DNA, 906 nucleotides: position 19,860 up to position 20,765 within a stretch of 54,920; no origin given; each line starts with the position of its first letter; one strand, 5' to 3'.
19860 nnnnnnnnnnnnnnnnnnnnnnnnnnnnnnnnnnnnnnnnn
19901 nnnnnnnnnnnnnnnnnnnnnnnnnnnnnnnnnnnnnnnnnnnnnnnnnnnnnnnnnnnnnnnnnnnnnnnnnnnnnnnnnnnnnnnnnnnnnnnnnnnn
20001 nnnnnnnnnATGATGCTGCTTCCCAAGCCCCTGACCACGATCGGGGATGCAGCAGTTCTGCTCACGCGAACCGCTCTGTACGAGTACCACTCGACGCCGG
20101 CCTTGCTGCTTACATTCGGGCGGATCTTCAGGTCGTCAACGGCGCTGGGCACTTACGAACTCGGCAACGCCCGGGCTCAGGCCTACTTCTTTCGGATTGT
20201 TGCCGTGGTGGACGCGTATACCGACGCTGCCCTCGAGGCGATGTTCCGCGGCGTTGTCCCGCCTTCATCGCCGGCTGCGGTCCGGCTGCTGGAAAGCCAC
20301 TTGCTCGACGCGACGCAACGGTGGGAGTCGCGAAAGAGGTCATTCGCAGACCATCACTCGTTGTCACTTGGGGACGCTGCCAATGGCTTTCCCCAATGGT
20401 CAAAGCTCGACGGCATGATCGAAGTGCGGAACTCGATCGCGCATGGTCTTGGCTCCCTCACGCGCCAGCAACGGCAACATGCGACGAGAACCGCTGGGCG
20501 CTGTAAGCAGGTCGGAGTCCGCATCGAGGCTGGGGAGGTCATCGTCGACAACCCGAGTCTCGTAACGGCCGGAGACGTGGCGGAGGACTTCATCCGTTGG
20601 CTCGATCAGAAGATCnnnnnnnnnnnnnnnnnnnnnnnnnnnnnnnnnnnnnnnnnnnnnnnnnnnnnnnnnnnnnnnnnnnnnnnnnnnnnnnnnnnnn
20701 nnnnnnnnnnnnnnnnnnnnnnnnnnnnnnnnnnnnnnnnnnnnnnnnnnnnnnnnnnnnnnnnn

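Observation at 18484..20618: Reverse transcriptase + HEPN two-gene module next to the integrase (split AbiA-like candidate defence system)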

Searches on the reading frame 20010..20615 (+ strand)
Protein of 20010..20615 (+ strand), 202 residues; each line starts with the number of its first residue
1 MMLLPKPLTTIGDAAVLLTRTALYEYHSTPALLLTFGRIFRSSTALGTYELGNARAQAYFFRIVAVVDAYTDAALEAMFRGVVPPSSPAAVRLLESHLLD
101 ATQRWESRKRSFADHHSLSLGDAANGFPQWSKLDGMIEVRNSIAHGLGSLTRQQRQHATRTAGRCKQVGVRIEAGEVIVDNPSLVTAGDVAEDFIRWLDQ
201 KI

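Call 3: search_protein_families(library=pfam, proteins=[window:20010-20615:+], max_evalue=1)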
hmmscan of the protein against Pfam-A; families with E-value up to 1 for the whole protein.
window:20010-20615:+ (202 aa): 1 family
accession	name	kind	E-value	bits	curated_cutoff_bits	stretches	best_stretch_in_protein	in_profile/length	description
PF18735.6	HEPN_RiboL-PSP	-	0.28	11.5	28.4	1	125-147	143-160/191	RiboL-PSP-HEPN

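Call 4: search_protein_families(library=padloc, proteins=[window:20010-20615:+], max_evalue=1)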
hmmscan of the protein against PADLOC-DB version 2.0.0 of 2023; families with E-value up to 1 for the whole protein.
window:20010-20615:+ (202 aa): 2 families
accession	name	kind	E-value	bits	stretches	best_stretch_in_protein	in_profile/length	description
PDLC03820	RTasHEPN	-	8.7e-33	111.5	1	55-201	3-144/148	DRT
PDLC01031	Csx1/Csm6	-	0.047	11.1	1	99-154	269-323/357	CARF+HEPN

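Call 5: search_protein_families(library=ncbifam, proteins=[window:20010-20615:+], max_evalue=1)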
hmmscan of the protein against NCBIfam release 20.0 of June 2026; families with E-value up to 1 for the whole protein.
window:20010-20615:+ (202 aa): 2 families
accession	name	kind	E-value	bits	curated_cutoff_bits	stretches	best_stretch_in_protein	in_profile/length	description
NF005115.0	PRK06547.1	equivalog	0.059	12.8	173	1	125-200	88-152/172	hypothetical protein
TIGR02672.2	cas_csm6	equivalog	0.33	10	150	1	132-160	364-393/433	type III-A CRISPR-associated CARF protein Csm6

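Call 9: search_solved_structures(query=window:20010-20615:+, max_evalue=10, show_alignments=2)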
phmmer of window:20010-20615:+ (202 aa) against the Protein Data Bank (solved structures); distinct sequences matched with E-value up to 10: 0.

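Call 18: find_homologous_proteins(query=window:20010-20615:+, max_evalue=0.001)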
Query window:20010-20615:+ (202 aa): 28 proteins with E <= 0.001 among 922 candidates.
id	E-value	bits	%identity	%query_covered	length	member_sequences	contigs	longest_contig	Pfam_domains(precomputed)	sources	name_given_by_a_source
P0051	2.4e-128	443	100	100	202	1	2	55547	-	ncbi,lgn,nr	ncbi:MAG: hypothetical protein H0W70_00090 [Actinobacteria bacterium]|nr:hypothetical protein [Actin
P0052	3.7e-103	361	80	100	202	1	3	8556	-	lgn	-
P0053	5.4e-103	360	80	100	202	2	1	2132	-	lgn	-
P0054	3.4e-101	354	79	100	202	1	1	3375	-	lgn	-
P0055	6.3e-101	354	79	100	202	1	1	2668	-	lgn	-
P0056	1.5e-100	352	78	100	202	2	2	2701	-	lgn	-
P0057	2.6e-100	352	79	100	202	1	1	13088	-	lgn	-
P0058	6.4e-99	347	77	100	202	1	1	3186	-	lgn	-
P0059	7.2e-98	344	76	100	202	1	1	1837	-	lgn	-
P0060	5.0e-97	341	77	100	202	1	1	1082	-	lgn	-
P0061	5.6e-97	341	76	100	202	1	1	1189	-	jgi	jgi:hypothetical protein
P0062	3.9e-96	338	78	100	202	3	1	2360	-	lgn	-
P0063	2.6e-94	332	73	100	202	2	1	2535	-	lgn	-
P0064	5.1e-93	328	73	100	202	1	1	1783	-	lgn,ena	-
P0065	4.4e-91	322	72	100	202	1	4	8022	-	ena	-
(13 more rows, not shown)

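Call 27: predict_structure(alignment_id=A1)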
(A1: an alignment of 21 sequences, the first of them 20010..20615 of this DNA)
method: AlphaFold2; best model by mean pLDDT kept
length: 202 residues; sequences in the alignment: 21
mean_pLDDT: 83.4   pTM: 0.81
mean pLDDT of the five models: 83.4, 80.7, 79.7, 78.1, 72.1
residues with pLDDT >= 90: 95; 70-90: 75; 50-70: 20; < 50: 12
segments of 3 or more residues with pLDDT < 50: 35-44
pLDDT, mean of each block of 10 residues (from residue 1): 72 97 89 46 52 89 96 88 70 73 81 85 85 94 85 91 94 89 96 95 87
secondary structure, 60 per line:
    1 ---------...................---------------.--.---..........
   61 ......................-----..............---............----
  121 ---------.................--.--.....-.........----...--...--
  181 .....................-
elements in order: H10-28 H51-82 H88-101 H105-116 H130-146 H152-156 H158-166 E171-173 E176-178 H181-201

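Call 32: fold_search(model_id=the predicted structure, library=pdb)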
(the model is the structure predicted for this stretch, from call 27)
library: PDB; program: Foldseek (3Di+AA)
matches with E <= 10: 114; with E <= 0.001: 0
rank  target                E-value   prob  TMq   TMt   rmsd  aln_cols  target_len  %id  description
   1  8gbe                  1.4e-01  0.23  0.21  0.21  16.8       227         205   13  Structure of a viral gasdermin protein A47 from Eptesipox virus (released 2023-03-15)
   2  4v7f_o                1.5e+00  0.13  0.24  0.18  11.4       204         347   12  Arx1 pre-60S particle. (released 2014-07-09)
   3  5b5r                  1.7e+00  0.08  0.21  0.13  17.3       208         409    9  Crystal structure of GSDMA3 (released 2016-06-15)
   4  3nft                  1.7e+00  0.04  0.18  0.15  16.6       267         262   13  Near-atomic resolution analysis of BipD- A component of the type-III secretion system of Burkholderia pseudomallei (released 2010-07-14)
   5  3lgk                  2.1e+00  0.03  0.17  0.13  18.1       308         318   12  D99N Epi-isozizaene synthase (released 2010-02-09)
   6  6r7z_A                2.1e+00  0.03  0.14  0.07  21.3       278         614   13  CryoEM structure of calcium-free human TMEM16K / Anoctamin 10 in detergent (closed form) (released 2019-05-01)
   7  4k1o                  2.3e+00  0.09  0.24  0.25  15.3       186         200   12  Crystal structure of the alphaN-catenin actin-binding domain (released 2013-05-01)
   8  9bj7_C                2.5e+00  0.16  0.29  0.34   9.9       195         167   12  Crystal structure of the N-terminal truncated AbiV (residues 24-201) (released 2025-08-13)
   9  4ddq_E                2.5e+00  0.05  0.15  0.08  17.6       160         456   11  Structural plasticity of the Bacillus subtilis GyrA homodimer (released 2013-02-13)
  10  2qtq_B                2.6e+00  0.08  0.19  0.19  13.9       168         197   12  Crystal structure of a predicted dna-binding transcriptional regulator (saro_1072) from novosphingobium aromaticivoran (released 2007-08-21)
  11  1sj7_B                2.6e+00  0.04  0.17  0.19  18.6       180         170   13  Crystal Structure of Talin Rod 482-655 (released 2004-08-24)
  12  8oyy_A                2.8e+00  0.10  0.28  0.26  11.4       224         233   12  De novo designed soluble GPCR-like fold GLF_32 (released 2023-10-18)
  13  3ne2_A                2.9e+00  0.07  0.23  0.20  17.7       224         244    9  Archaeoglobus fulgidus aquaporin (released 2010-09-22)
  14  7ngg                  2.9e+00  0.06  0.18  0.19  19.2       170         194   14  Mycobacterium tuberculosis transcriptional regulator EthR with bound inhibitory compound (released 2022-02-23)
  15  4ia4_C                2.9e+00  0.04  0.20  0.17  18.5       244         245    9  Structure of the spinach aquaporin SoPIP2;1 at pH 6 (released 2013-05-29)
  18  7bxo_F                3.2e+00  0.18  0.33  0.46   8.0       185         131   10  Crystal structure of the toxin-antitoxin with AMP-PNP (released 2020-09-30)
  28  6m6w_H                4.1e+00  0.16  0.33  0.47   8.1       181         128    9  Crystal structure the toxin-antitoxin MntA-HpeT mutant-Y104A (released 2020-09-30)
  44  9bj7_G                5.3e+00  0.08  0.26  0.31  10.4       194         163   11  Crystal structure of the N-terminal truncated AbiV (residues 24-201) (released 2025-08-13)
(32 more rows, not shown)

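Call 36: search_solved_structures(query=A3, max_evalue=10, show_alignments=4)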
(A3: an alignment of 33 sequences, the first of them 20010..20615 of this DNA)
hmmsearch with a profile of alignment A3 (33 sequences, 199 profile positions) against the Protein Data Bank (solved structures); distinct sequences matched with E-value up to 10: 0.

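Call 37: search_protein_families(library=pfam, alignment_id=A3, max_evalue=1)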
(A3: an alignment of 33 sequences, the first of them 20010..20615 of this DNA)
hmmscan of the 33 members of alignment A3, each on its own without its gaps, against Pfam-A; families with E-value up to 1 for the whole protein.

A. member 1, window:20010-20615:+ (202 aa): 1 family
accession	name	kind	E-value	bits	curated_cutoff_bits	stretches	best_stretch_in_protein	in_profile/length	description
PF18735.6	HEPN_RiboL-PSP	-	0.28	11.5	28.4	1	125-147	143-160/191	RiboL-PSP-HEPN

B. families by the number of members that match (of 33 scanned): 9 families
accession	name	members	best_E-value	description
PF18735.6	HEPN_RiboL-PSP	15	0.0013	RiboL-PSP-HEPN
PF09340.15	NuA4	1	0.012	Histone acetyltransferase subunit NuA4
PF25720.1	Herpes_ORF28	1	0.07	Herpesvirus ORF28 domain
PF13873.12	Myb_DNA-bind_5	1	0.098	Myb/SANT-like DNA-binding domain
PF24296.1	SrfA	1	0.15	SrfA protein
PF18733.6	HEPN_LA2681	1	0.15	LA2681-like HEPN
PF18534.6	HBD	1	0.16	Helical bundle domain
PF17869.6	Cys_box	1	0.18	Anosmin cysteine rich domain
PF12741.13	SusD-like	1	0.2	Susd and RagB outer membrane lipoprotein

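Call 38: search_protein_representatives(alignment_id=A1)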
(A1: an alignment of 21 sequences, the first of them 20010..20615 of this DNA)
Query: 21 sequences, 202 profile positions. Proteins with E-value up to 0.001 (for the whole library): 540; up to 1e-10: 263; up to 1e-30: 12. The best 150 are listed.
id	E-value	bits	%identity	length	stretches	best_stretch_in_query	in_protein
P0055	3.5e-110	382.4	-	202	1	1-201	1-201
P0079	6.5e-64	231.4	-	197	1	7-202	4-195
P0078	7.2e-54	198.6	-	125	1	78-200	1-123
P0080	5.1e-51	189.3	-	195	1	8-200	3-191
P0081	7.3e-45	169.2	-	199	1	3-201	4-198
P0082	7.2e-39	149.6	-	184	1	17-201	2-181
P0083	1.2e-36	142.3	-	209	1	7-199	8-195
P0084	1.9e-36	141.7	-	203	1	10-200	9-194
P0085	2.8e-34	134.6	-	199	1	6-200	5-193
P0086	1.7e-33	132.0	-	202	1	10-201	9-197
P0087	1.5e-32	129.0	-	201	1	2-200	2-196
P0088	3.3e-32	127.9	-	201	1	4-199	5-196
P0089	1.7e-30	122.3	-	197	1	13-200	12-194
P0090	4.8e-30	120.8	-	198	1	7-202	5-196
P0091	1.3e-29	119.4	-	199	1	4-201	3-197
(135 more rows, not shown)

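Call 76: find_homologous_proteins(query=A3, max_evalue=0.001)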
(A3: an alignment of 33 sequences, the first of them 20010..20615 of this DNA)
Query A3 (33 sequences) (202 aa, profile of the alignment): 47 proteins with E <= 0.001 among 8000 candidates.
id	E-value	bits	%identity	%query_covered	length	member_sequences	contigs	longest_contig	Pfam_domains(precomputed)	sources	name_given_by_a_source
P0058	6.5e-56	207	77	100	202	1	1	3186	-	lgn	-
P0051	5.2e-55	204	100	100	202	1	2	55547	-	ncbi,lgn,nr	ncbi:MAG: hypothetical protein H0W70_00090 [Actinobacteria bacterium]|nr:hypothetical protein [Actin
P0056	3.7e-54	201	78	100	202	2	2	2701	-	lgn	-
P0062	3.9e-54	201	78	100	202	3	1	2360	-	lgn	-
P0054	4.1e-54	201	79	100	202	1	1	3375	-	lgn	-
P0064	8.2e-54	200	73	100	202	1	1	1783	-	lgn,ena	-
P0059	1.4e-53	200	76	100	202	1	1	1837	-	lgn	-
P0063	1.7e-53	199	73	100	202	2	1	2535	-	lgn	-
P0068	2.1e-53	199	73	100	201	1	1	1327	-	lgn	-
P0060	3.0e-53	198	77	100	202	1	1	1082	-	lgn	-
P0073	3.7e-53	198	68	100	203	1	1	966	-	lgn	-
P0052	4.1e-53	198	80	100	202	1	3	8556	-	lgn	-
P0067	5.5e-53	198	71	100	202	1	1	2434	-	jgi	jgi:hypothetical protein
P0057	1.4e-52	196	79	100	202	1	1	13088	-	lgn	-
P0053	1.5e-52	196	80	100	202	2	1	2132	-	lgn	-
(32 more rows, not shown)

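Call 79: search_protein_families(library=pfam, alignment_id=A5, max_evalue=0.05)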
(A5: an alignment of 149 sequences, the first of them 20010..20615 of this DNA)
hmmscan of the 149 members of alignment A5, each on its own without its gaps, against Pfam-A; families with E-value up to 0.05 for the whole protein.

A. member 1, window:20010-20615:+ (202 aa): 0 families

B. families by the number of members that match (of 149 scanned): 21 families
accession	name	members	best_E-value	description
PF18735.6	HEPN_RiboL-PSP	36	0.00032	RiboL-PSP-HEPN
PF04447.17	dATP-dGTP_PPHyd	1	0.0013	dATP/dGTP pyrophosphohydrolase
PF20045.4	DUF6447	1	0.0042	Family of unknown function (DUF6447)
PF14229.12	DUF4332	1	0.0066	Domain of unknown function (DUF4332)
PF06864.17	PAP_PilO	1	0.009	Pilin accessory protein (PilO)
PF25019.1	LRR_R13L1-DRL21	1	0.01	R13L1/DRL21 LRRs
PF04065.20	Not3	1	0.014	Not1 N-terminal domain, CCR4-Not complex component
PF17176.10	tRNA_bind_3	1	0.022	tRNA-binding domain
PF18737.6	HEPN_MAE_28990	1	0.022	MAE_28990/MAE_18760-like HEPN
PF19644.4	DUF6147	1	0.026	Family of unknown function (DUF6147)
PF19996.4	ivWA-helical_N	1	0.027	N-terminal helical region fused to the FtsH ternary system vWA domain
PF07704.17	PSK_trans_fac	1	0.03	Rv0623-like transcription factor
PF16658.11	RF3_C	1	0.032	Class II release factor RF3, C-terminal domain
PF13974.11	YebO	1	0.033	YebO-like protein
PF21787.3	TNP-like_RNaseH_N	1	0.034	TNP-like, RNase H N-terminal domain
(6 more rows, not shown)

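Call 80: fold_search(model_id=the predicted structure, library=viral)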
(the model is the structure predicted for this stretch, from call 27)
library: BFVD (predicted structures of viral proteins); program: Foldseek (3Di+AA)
matches with E <= 10: 132; with E <= 0.001: 0
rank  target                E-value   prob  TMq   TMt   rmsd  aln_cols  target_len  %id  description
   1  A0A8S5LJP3            2.3e-02  1.00  0.51  0.48   8.1       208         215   13  Uncharacterized protein [Myoviridae sp. ct6F13]
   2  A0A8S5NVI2            8.1e-02  0.99  0.54  0.38   6.6       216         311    7  Uncharacterized protein [Siphoviridae sp. ctiPM17]
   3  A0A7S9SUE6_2          1.5e-01  0.69  0.35  0.10  13.9       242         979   10  Uncharacterized protein [Virus NIOZ-UU157]
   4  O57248                5.4e-01  0.20  0.23  0.21  16.3       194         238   11  Protein A47 [Vaccinia virus (strain Ankara)]
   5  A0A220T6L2            8.9e-01  0.10  0.22  0.21  16.3       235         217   13  Protein A47 [Eptesipox virus]
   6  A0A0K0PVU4            1.1e+00  0.11  0.24  0.16  18.1       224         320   14  Head morphogenesis protein [Roseobacter phage RDJL Phi 2]
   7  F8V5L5                1.1e+00  0.08  0.17  0.18  18.1       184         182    8  Uncharacterized protein R336 [Acanthamoeba polyphaga mimivirus]
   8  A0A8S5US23            1.4e+00  0.08  0.18  0.20  17.7       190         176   14  Uncharacterized protein [Siphoviridae sp. ctksc2]
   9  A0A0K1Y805            1.5e+00  0.04  0.13  0.05  18.3       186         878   12  (no name in the UniProt tables at hand)
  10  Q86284                1.5e+00  0.10  0.22  0.14  14.5       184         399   12  Uncharacterized protein S8 [Diadromus pulchellus idnoreovirus 1]
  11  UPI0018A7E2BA         1.5e+00  0.04  0.13  0.09  34.1       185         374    8  (no name look-up for this kind of identifier)
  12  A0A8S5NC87            1.7e+00  0.60  0.45  0.46   6.7       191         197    9  Uncharacterized protein [Siphoviridae sp. ctwWa4]
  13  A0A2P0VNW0            1.7e+00  0.16  0.27  0.19  11.7       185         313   10  Uncharacterized protein [Tetraselmis virus 1]
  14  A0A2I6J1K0            2.2e+00  0.06  0.16  0.19  13.8       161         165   12  Protein A47 [Vaccinia virus]
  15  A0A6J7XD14            2.2e+00  0.04  0.15  0.13  15.7       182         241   15  Uncharacterized protein [uncultured Caudovirales phage]
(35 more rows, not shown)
